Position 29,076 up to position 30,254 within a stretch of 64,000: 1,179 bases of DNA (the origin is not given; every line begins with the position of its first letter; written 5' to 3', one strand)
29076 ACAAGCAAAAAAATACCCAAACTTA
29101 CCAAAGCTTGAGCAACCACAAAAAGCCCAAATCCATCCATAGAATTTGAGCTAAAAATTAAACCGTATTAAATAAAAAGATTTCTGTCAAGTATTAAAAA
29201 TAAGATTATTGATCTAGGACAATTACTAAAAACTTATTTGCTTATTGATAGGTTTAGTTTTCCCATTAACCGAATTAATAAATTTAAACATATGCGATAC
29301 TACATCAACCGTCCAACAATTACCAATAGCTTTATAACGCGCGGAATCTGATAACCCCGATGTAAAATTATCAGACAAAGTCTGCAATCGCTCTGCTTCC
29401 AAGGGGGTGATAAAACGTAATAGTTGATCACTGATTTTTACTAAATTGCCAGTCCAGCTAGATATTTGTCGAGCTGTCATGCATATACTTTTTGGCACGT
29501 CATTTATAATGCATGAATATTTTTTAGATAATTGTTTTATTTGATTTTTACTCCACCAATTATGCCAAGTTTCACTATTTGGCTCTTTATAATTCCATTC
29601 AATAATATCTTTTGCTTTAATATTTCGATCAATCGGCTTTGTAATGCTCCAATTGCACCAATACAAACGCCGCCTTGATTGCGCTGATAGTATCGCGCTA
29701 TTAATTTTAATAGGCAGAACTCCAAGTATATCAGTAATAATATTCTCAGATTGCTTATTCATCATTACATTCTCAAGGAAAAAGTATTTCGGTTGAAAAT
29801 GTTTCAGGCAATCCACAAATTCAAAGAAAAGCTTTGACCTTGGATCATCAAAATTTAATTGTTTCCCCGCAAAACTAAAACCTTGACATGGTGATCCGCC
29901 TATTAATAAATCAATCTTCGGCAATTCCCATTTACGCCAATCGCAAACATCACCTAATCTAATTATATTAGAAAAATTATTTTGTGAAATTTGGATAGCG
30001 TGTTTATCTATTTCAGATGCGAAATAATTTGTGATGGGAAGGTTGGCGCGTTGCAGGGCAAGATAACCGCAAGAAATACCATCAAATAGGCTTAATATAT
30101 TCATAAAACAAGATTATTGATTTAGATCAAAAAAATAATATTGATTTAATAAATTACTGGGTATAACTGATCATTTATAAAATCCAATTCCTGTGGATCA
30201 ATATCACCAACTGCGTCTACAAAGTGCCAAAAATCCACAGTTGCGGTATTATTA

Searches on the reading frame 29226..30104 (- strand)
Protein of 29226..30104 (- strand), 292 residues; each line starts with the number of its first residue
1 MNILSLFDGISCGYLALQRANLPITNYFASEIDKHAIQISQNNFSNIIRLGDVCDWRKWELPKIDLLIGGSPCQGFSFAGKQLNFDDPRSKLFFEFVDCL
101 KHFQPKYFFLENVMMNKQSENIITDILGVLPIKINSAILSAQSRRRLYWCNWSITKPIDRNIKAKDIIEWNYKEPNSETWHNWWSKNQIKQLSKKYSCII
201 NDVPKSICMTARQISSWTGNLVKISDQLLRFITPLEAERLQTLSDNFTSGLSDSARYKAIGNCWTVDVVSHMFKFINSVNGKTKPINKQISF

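Call 18: find_encoding_contigs(protein=window:29226-30104:-, flank=10000, max_places=1)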
Protein window:29226-30104:- (292 aa): 2 contigs read that carry it; 1 place shown.
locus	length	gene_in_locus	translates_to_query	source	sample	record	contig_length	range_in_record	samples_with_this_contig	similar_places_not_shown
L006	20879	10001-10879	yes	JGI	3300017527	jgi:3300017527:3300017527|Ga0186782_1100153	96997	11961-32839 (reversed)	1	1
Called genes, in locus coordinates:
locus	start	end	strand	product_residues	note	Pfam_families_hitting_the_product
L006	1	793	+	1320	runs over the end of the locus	PF13884:Peptidase_S74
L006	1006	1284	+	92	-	-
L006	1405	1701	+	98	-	-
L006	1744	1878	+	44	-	-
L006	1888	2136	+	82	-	-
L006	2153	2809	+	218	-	-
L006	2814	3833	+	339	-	-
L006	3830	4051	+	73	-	-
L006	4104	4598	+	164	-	-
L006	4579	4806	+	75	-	-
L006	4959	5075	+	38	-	-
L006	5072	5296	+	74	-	-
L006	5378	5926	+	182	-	PF00145:DNA_methylase (weak)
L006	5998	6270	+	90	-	-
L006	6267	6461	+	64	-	-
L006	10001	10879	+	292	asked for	PF00145:DNA_methylase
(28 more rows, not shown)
